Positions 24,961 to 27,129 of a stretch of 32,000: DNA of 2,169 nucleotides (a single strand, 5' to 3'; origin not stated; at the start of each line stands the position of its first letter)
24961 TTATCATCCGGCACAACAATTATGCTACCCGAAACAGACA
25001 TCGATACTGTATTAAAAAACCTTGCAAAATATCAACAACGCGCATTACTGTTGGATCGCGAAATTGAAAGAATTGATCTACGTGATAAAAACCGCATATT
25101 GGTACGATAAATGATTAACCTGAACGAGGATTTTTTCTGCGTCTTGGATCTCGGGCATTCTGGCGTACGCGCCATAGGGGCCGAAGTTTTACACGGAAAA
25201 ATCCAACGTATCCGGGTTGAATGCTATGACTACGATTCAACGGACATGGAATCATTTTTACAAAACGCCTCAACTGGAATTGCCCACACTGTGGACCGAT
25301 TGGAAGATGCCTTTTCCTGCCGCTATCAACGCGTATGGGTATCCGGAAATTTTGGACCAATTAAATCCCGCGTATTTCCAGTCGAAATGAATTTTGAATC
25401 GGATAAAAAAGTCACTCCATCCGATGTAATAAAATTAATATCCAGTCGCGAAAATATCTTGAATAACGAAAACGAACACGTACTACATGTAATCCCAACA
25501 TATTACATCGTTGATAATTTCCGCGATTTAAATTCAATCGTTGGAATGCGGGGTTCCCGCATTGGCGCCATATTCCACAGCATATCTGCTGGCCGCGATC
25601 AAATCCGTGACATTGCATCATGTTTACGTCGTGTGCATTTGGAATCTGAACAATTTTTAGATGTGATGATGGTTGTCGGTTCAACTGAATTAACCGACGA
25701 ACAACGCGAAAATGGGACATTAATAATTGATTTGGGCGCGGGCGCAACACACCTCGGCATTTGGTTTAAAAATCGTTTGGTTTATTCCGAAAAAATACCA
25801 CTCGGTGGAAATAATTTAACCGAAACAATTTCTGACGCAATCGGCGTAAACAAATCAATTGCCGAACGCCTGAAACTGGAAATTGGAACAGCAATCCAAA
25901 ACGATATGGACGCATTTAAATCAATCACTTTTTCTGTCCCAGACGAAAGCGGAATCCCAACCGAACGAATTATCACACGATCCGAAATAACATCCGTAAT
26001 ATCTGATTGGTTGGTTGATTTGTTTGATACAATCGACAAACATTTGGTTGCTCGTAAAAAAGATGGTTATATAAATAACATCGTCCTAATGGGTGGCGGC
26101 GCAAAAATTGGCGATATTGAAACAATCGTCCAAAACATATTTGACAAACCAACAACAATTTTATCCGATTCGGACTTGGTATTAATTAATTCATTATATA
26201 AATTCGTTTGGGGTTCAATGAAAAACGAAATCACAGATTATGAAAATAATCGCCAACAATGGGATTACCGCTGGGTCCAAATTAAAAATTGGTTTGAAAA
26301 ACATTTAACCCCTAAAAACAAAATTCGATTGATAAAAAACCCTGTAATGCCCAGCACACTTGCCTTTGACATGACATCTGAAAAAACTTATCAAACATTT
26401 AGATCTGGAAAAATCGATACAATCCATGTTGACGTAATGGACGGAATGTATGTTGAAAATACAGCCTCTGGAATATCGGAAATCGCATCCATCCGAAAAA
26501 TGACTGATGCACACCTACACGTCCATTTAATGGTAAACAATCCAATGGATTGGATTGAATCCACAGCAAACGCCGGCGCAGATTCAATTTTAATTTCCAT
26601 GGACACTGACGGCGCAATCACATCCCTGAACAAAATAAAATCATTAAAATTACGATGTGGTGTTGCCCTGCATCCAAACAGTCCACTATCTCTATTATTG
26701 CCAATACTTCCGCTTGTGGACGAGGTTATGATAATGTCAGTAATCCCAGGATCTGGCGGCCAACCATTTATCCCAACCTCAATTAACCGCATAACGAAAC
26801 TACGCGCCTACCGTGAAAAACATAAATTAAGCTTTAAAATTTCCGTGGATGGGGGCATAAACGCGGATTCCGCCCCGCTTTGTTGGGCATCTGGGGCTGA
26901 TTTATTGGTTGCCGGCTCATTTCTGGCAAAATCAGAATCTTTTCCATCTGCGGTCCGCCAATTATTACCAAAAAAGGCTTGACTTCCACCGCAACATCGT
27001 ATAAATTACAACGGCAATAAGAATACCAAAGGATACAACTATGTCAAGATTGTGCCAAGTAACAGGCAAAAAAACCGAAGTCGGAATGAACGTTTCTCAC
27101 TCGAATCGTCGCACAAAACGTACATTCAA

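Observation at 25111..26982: FtsA reads without a stop into a complete ribulose-phosphate 3-epimerase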

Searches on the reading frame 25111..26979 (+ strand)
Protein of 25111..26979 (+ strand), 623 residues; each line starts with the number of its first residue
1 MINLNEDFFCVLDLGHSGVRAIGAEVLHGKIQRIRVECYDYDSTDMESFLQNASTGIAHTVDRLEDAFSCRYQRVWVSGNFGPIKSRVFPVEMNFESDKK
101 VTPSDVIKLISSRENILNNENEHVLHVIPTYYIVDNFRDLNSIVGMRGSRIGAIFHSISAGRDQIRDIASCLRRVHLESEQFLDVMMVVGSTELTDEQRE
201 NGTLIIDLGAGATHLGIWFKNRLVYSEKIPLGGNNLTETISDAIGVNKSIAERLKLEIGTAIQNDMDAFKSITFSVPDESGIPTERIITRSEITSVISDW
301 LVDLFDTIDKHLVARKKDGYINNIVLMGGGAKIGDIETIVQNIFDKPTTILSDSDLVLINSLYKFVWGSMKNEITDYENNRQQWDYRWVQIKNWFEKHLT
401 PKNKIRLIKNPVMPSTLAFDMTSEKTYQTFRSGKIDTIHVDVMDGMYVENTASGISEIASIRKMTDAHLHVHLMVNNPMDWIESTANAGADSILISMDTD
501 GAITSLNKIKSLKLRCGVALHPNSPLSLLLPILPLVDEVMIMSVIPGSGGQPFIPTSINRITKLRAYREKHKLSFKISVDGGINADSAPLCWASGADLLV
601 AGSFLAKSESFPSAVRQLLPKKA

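Call 3: search_protein_families(library=pfam, proteins=[window:25111-26979:+], max_evalue=0.01)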
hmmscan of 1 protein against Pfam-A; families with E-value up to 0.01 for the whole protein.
window:25111-26979:+ (623 aa): 6 families
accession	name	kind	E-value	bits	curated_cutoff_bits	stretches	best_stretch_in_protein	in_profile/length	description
PF00834.25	Ribul_P_3_epim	-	8e-47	159.6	21.1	1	412-604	2-196/198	Ribulose-phosphate 3 epimerase family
PF14450.12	FtsA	-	5.1e-17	62.8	31.8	1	205-352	2-111/127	Cell division protein FtsA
PF06723.19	MreB_Mbl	-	1.7e-14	53.8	27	1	198-360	142-313/327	MreB/Mbl protein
PF02491.25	SHS2_FTSA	-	2.1e-11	44.4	25.4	1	84-158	4-78/79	SHS2 domain inserted in FTSA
PF11104.14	PilM_2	-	3.2e-09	36.6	27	1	190-257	169-236/340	Type IV pilus assembly protein PilM;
PF00012.26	HSP70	-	0.0007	18.4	20.6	1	248-348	257-354/599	Hsp70 protein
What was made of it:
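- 25360..25584 (+): FtsA subdomain 1C (SHS2 insert), residues 84-158. Pfam SHS2_FTSA at 2.1e-11 (call 3).
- On FtsA: Pfam SHS2_FTSA 2e-11 and FtsA 5e-17 (call 3).
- On Ribulose-phosphate 3-epimerase (PF00834): Pfam profile positions 2-196 of 198 are covered (call 3).
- Checked: Pfam: SHS2_FTSA residues 84-158 (2e-11), FtsA 205-352 (5e-17), Ribul_P_3_epim 412-604 (8e-47) (call 3).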

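Call 4: search_protein_families(library=ncbifam, proteins=[window:25111-26979:+], max_evalue=0.01)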
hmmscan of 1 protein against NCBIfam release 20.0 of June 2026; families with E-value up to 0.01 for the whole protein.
window:25111-26979:+ (623 aa): 24 families
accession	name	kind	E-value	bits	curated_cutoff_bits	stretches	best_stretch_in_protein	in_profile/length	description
NF004076.0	PRK05581.1-4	subfamily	2.3e-57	193.8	165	1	411-617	6-214/221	ribulose-phosphate 3-epimerase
TIGR01163.1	rpe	equivalog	7.4e-50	169.2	212.6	1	413-618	3-210/211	ribulose-phosphate 3-epimerase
TIGR01174.1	ftsA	equivalog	2.5e-48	165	175.85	1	10-350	3-344/371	cell division protein FtsA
NF007266.0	PRK09722.1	equivalog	2.1e-43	148.4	271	1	412-603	5-198/230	D-allulose 6-phosphate 3-epimerase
NF007009.0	PRK09472.1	equivalog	7e-31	107.7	409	1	8-350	9-358/420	cell division protein FtsA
NF005944.0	PRK08005.1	equivalog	5.3e-19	68.3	376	1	431-615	23-204/210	ribulose-phosphate 3 epimerase family protein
NF005986.0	PRK08091.1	equivalog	3.6e-17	63.1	264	1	424-613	28-218/229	ribulose-phosphate 3-epimerase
NF010539.0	PRK13927.1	subfamily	2.1e-12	46.6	293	1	200-351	150-311/339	rod shape-determining protein MreB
TIGR00904.1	mreB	subfamily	1.1e-11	44.4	365.75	1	200-347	149-307/334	MreB/Mrl family cell shape determining protein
TIGR01175.1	pilM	subfamily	4.4e-11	42.4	133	1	192-352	178-314/348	type IV pilus assembly protein PilM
NF010658.0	PRK14057.1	equivalog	8e-09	35.4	530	1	435-609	46-228/254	epimerase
NF010540.1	PRK13929.1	exception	2e-07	30.4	515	1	157-349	109-307/334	rod-share determining protein MreBH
NF011660.0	PRK15080.1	equivalog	5.6e-06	25.8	182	1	204-257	144-197/277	ethanolamine utilization protein EutJ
NF045748.1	MPN316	equivalog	3.4e-05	23.1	500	1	194-408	196-411/424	MPN316 family protein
NF045709.1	Amuc_1101_fam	equivalog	4.2e-05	22.6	650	1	197-260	174-236/608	Amuc_1101 family PilM-like pilus complex protein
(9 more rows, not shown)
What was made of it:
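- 25111..26214 (+): FtsA core (residues 1-368): actin-like ATPase with phosphate-1 D13/G15, phosphate-2 D207-L-G-A-G-A-T213 and adenosine motif G328-G-G. TIGR01174 at 2.5e-48 (call 4).
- On FtsA: 165.0 bits against a cut-off of 175.85 (call 4).
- On Ribulose-phosphate 3-epimerase (PF00834): Pfam: 159.6 against 21.1, met (calls 3, 4). The AlsE model NF007266 scores 148 against a cut-off of 271 (call 4).
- Closest known: Ribulose-phosphate 3-epimerase. Different: Its score is below the TIGR01163 equivalog cut-off, although above the NF004076 subfamily cut-off (call 4).
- Checked: NCBIfam: ftsA TIGR01174 residues 10-350 (2.5e-48); Rpe NF004076 residues 411-617 (2.3e-57, above its cut-off) (call 4).
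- The FtsA half scores below the TIGR01174 trusted cut-off (165 against 175.85), and the Rpe half below the TIGR01163 cut-off (169 against 212.6) (call 4). It scores below the TIGR01174 cut-off (call 4).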

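Call 6: find_homologous_proteins(query=window:25111-26979:+, max_evalue=1e-10)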
Query window:25111-26979:+ (623 aa): 149 proteins with E <= 1e-10 among 8000 candidates; the best 120 are listed.
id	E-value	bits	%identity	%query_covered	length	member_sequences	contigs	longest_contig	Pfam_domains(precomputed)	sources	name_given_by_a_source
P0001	0.0e+0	1407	100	100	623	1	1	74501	PF02491.26,PF06723.20,PF14450.13,PF00834.26,PF11104.15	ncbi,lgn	-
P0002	3.0e-110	387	36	99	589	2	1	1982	PF14450.13,PF00834.26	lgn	-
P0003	1.6e-107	378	37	98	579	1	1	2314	PF14450.13,PF00834.26,PF11104.15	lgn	-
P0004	1.3e-106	375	37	99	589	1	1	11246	PF14450.13,PF00834.26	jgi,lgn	jgi:ribulose-phosphate 3-epimerase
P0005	2.6e-105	371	35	100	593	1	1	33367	PF02491.26,PF14450.13,PF00834.26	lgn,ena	-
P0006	1.5e-104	369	34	100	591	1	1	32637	PF14450.13,PF00834.26,PF11104.15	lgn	-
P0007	2.4e-102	361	34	100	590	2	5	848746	PF14450.13,PF00834.26,PF11104.15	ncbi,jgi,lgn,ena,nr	ncbi:MAG TPA: ribulose-phosphate 3-epimerase [Alphaproteobacteria bacterium]|nr:ribulose-phosphate 3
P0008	2.9e-101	358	34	100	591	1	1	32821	PF14450.13,PF00834.26,PF11104.15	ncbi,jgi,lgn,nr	ncbi:MAG: ribulose-phosphate 3-epimerase [Rickettsiales bacterium]|jgi:ribulose-phosphate 3-epimeras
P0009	8.0e-101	356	35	100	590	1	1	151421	PF14450.13,PF00834.26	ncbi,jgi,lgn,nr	ncbi:MAG: ribulose-phosphate 3-epimerase [Rickettsiales bacterium]|jgi:ribulose-phosphate 3-epimeras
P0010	1.9e-97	345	33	100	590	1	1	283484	PF14450.13,PF00834.26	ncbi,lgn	-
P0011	3.2e-97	344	33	99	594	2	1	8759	PF14450.13,PF00834.26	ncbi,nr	ncbi:MAG: ribulose-phosphate 3-epimerase [Rickettsiales bacterium]|nr:ribulose-phosphate 3-epimerase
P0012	4.6e-97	344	34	99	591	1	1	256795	PF14450.13,PF00834.26,PF11104.15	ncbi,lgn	-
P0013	2.2e-94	335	34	99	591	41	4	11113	PF14450.13,PF00834.26,PF11104.15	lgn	-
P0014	4.2e-93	331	33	99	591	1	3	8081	PF14450.13,PF00834.26,PF11104.15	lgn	-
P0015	5.0e-93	331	34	99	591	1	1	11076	PF14450.13,PF00834.26,PF11104.15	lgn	-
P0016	2.5e-92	328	33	100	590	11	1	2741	PF14450.13,PF00834.26,PF11104.15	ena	-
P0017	1.4e-91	326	32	99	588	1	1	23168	PF14450.13,PF00834.26,PF11104.15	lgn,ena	-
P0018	1.9e-91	325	34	91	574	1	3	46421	PF14450.13,PF00834.26,PF11104.15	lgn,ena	-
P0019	7.7e-91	323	34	91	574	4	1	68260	PF06723.20,PF14450.13,PF00834.26,PF11104.15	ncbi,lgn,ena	-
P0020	1.5e-33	134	28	55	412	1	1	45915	PF02491.26,PF06723.20,PF14450.13,PF11104.15,PF06277.18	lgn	-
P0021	1.3e-26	111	27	48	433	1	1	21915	PF02491.26,PF06723.20,PF14450.13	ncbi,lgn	-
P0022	2.2e-26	110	34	31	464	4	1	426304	PF00834.26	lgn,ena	-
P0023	9.0e-26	108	38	29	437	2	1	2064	PF04265.20,PF04263.22,PF00834.26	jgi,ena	-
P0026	2.1e-21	94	32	30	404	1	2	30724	PF00834.26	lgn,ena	-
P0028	2.6e-20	90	29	31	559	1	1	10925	PF00834.26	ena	-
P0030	8.8e-20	89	29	33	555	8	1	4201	PF01261.31,PF00834.26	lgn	-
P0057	6.4e-15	73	32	31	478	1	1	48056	PF03793.25,PF00834.26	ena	-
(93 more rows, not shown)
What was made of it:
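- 25111..26982 (+): ftsA::rpe fusion ORF, 623 codons plus a TGA stop. An identical protein is on record (P0001, call 6).
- Closest known: Other Rpe domain fusions seen among the hits: thiamine pyrophosphokinase+Rpe. Same: Rpe tolerates N-terminal fusion partners in several unrelated architectures (call 6).
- There are 18 further full-length clusters at 32-37% identity (call 6).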

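Call 9: find_encoding_contigs(protein=P0001, flank=10000, max_places=3)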
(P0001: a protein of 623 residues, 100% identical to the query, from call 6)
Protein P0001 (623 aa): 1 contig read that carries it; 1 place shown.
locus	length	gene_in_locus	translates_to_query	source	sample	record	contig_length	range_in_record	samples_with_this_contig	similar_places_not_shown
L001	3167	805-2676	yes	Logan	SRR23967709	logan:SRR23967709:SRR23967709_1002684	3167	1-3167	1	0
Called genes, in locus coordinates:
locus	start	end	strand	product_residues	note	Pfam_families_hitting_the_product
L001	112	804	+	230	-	PF03799:FtsQ_DivIB_C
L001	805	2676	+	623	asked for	PF02491:SHS2_FTSA, PF06723:MreB_Mbl, PF11104:PilM_2 (weak), PF14450:FtsA, PF00834:Ribul_P_3_epim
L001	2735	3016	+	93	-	PF00830:Ribosomal_L28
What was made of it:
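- The Logan contig comes from run SRR23967709, and the two may derive from the same reads (calls 6, 9).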

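Call 10: find_related_loci(query=A1, collection=genome_contigs, flank=10000)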
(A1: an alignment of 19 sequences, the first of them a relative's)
Query A1 (623 aa) in genome_contigs; peptide patterns used: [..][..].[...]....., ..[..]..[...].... (x = any residue, [..] = any of these).
399 stretches matched a pattern; 349 encode a relative of the query (tblastn E <= 1e-3); the best 80 are kept; 80 distinct loci.
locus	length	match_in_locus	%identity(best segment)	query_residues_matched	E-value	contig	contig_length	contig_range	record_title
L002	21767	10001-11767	37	2-621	7e-122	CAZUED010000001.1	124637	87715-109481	MAG TPA_asm: uncultured Muribaculaceae bacterium isolate SRP192927_co1_66 genome assembly, contig: NODE_76_length_124637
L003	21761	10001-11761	36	2-619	2e-120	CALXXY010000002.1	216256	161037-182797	MAG: uncultured Alphaproteobacteria bacterium isolate BRZ_PP__bin55 genome assembly, contig: BRZ_PP__NODE_44_length_2162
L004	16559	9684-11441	36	2-618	8e-120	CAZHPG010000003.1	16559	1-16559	MAG TPA_asm: uncultured Muribaculaceae bacterium isolate SRP220891_co1_206 genome assembly, contig: NODE_6619_length_165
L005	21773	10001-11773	36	2-623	9e-120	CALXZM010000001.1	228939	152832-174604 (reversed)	MAG: uncultured Alphaproteobacteria bacterium isolate BRZ_LB__bin18 genome assembly, contig: BRZ_LB__NODE_32_length_2289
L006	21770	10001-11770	39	2-622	5e-119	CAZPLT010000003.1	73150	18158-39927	MAG TPA_asm: uncultured Muribaculaceae bacterium isolate SRP192927_co1_307 genome assembly, contig: NODE_383_length_7315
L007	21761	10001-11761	37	2-619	3e-116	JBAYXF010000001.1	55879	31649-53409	MAG: Alphaproteobacteria bacterium isolate SO_2017_CLC_121 scaffold_455_c1_PH3_2017, whole genome shotgun sequence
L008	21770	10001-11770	37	2-622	5e-115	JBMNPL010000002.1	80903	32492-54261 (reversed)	MAG: Alphaproteobacteria bacterium isolate SBF912SR1HQ0037 scaffold_739_c1, whole genome shotgun sequence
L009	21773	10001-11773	35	2-622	8e-114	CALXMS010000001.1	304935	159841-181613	MAG: uncultured Alphaproteobacteria bacterium isolate BRZ_MB__bin43 genome assembly, contig: BRZ_MB__NODE_27_length_3049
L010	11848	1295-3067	35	2-622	2e-113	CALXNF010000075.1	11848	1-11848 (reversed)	MAG: uncultured Alphaproteobacteria bacterium isolate E02__bin305 genome assembly, contig: E02__k127_6599200, whole geno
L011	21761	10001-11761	35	2-619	2e-112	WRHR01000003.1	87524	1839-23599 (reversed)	MAG: Alphaproteobacteria bacterium isolate Nt197P3bin125 Ga0082212_10000204, whole genome shotgun sequence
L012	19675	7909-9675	35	2-621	8e-112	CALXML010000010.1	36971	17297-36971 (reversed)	MAG: uncultured Alphaproteobacteria bacterium isolate BRZ_KL__bin36 genome assembly, contig: BRZ_KL__NODE_1092_length_36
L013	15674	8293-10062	34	2-621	3e-111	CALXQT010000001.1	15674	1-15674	MAG: uncultured Alphaproteobacteria bacterium isolate E20__bin73 genome assembly, contig: E20__k127_7009844, whole genom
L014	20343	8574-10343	35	2-621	2e-110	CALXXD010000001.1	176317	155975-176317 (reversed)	MAG: uncultured Alphaproteobacteria bacterium isolate BRZ_AB__bin14 genome assembly, contig: BRZ_AB__NODE_60_length_1763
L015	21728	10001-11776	34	2-619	4e-110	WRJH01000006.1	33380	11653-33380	MAG: Alphaproteobacteria bacterium isolate Nt197P3bin78 Ga0082212_10001599, whole genome shotgun sequence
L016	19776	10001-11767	35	2-621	5e-110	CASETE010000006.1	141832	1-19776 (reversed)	uncultured proteobacterium isolate SI.O98.metabat-bins.90 genome assembly, contig: SI.O98.metabat-bins.90.fa_k141_146164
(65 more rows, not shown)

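Call 18: list_cluster_members(proteins=[P0001, P0002, P0005, P0020, P0021])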
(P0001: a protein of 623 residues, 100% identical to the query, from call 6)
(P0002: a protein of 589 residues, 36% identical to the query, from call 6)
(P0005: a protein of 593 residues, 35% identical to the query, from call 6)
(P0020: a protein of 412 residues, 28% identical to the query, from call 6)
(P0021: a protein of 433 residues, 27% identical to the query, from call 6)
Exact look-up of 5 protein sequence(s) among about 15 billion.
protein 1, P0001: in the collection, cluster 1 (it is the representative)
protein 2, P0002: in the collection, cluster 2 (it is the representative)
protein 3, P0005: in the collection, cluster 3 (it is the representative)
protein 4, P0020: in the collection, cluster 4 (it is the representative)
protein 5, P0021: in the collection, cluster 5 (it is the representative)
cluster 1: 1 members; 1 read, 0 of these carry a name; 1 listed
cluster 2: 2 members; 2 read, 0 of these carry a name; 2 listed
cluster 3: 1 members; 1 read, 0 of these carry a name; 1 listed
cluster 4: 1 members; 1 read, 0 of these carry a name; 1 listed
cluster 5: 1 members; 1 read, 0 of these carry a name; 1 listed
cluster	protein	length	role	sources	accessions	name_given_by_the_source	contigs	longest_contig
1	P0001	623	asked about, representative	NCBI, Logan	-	-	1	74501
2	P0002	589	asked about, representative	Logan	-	-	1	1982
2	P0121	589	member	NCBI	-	-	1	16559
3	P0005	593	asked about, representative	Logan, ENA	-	-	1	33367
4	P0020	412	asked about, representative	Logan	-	-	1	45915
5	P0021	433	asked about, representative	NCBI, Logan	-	-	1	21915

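Call 21: find_encoding_contigs(protein=P0007, flank=10000, max_places=2)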
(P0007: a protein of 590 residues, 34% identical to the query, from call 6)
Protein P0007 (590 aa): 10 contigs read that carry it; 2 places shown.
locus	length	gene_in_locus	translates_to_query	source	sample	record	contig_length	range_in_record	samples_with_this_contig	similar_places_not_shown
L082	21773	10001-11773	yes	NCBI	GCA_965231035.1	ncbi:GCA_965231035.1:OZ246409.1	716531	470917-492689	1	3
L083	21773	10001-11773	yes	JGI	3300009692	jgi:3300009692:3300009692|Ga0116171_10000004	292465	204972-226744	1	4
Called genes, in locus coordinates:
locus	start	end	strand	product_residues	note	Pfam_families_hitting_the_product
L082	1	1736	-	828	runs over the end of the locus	PF12705:PDDEXK_1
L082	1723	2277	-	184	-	PF03193:RsgA_GTPase (weak), PF00350:Dynamin_N (faint), PF01926:MMR_HSR1, PF02421:FeoB_N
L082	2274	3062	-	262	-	PF00590:TP_methylase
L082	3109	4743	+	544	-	PF04348:LppC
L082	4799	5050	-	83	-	-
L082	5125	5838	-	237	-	PF00005:ABC_tran, PF02463:SMC_N (faint), PF13304:AAA_21 (faint)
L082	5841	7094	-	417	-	PF12704:MacB_PCD, PF02687:FtsX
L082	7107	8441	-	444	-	-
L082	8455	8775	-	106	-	-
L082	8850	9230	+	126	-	-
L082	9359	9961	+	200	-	PF03799:FtsQ_DivIB_C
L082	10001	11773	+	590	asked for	PF11104:PilM_2 (faint), PF14450:FtsA, PF00834:Ribul_P_3_epim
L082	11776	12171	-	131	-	PF02367:TsaE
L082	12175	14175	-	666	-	PF00270:DEAD (faint), PF04851:ResIII, PF17757:UvrB_inter, PF27431:UvrB_3rd, PF00271:Helicase_C, PF12344:UvrB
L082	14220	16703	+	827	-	PF05170:AsmA (faint)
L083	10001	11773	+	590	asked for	PF11104:PilM_2 (faint), PF14450:FtsA, PF00834:Ribul_P_3_epim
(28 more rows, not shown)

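Call 22: find_encoding_contigs(protein=P0020, flank=8000, max_places=2)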
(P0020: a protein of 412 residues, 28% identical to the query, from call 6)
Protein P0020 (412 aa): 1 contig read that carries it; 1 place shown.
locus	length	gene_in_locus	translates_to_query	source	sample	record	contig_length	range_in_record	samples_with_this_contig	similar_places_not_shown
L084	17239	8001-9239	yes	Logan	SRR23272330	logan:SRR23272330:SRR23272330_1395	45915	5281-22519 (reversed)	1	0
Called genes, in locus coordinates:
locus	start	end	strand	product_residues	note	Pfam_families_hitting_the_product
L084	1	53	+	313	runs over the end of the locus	PF01755:Glyco_transf_25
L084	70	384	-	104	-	PF01899:MNHE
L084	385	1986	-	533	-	PF07690:MFS_1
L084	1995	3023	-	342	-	PF25919:BSH_CusB (faint), PF25917:BSH_RND, PF25973:BSH_CzcB (weak), PF25963:Beta-barrel_AAEA (weak)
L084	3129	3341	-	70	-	PF10879:DUF2674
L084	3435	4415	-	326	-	PF06258:Mito_fiss_Elm1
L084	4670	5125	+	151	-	PF00691:OmpA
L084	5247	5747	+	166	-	PF00293:NUDIX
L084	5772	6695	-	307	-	PF00376:MerR, PF13411:MerR_1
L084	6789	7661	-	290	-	PF00583:Acetyltransf_1, PF13673:Acetyltransf_10 (weak), PF13508:Acetyltransf_7 (weak)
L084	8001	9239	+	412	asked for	PF06277:EutA (faint), PF02491:SHS2_FTSA, PF06723:MreB_Mbl, PF11104:PilM_2 (weak), PF14450:FtsA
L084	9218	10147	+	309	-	-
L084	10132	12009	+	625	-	PF00535:Glycos_transf_2, PF13641:Glyco_tranf_2_3, PF13632:Glyco_trans_2_3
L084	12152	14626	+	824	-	PF27097:VirB4_TrbE_N, PF03135:CagE_TrbE_VirB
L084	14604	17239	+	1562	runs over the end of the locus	-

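Call 23: find_encoding_contigs(protein=P0021, flank=8000, max_places=2)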
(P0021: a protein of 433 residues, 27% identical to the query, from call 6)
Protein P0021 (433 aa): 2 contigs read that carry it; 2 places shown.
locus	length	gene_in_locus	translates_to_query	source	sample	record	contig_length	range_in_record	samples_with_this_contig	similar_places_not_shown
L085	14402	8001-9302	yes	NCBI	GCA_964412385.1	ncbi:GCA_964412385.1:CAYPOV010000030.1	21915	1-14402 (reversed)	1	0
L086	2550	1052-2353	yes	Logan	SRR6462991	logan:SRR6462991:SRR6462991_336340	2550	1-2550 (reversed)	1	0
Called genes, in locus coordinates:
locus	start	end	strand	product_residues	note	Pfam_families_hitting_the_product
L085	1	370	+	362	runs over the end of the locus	PF10555:MraY_sig1 (weak), PF00953:Glycos_transf_4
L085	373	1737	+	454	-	PF02826:2-Hacid_dh_C (faint), PF02875:Mur_ligase_C (faint), PF21799:MurD-like_N, PF08245:Mur_ligase_M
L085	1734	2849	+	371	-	PF01098:FTSW_RODA_SPOVE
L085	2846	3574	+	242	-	PF03033:Glyco_transf_28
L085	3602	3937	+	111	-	PF04101:Glyco_tran_28_C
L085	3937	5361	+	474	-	PF01225:Mur_ligase, PF08245:Mur_ligase_M, PF02875:Mur_ligase_C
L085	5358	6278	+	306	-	PF01565:FAD_binding_4, PF02873:MurB_C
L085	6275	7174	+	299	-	PF01820:Dala_Dala_lig_N, PF07478:Dala_Dala_lig_C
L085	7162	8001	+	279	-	PF08478:POTRA_1, PF03799:FtsQ_DivIB_C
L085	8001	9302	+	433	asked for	PF02491:SHS2_FTSA, PF06723:MreB_Mbl, PF14450:FtsA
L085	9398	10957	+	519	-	PF00091:Tubulin, PF12327:FtsZ_C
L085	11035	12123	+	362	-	PF01168:Ala_racemase_N, PF14031:D-ser_dehydrat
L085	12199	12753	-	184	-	PF04542:Sigma70_r2, PF08281:Sigma70_r4_2 (weak)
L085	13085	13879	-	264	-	PF02535:Zip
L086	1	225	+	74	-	?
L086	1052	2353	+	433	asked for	PF02491:SHS2_FTSA, PF06723:MreB_Mbl, PF14450:FtsA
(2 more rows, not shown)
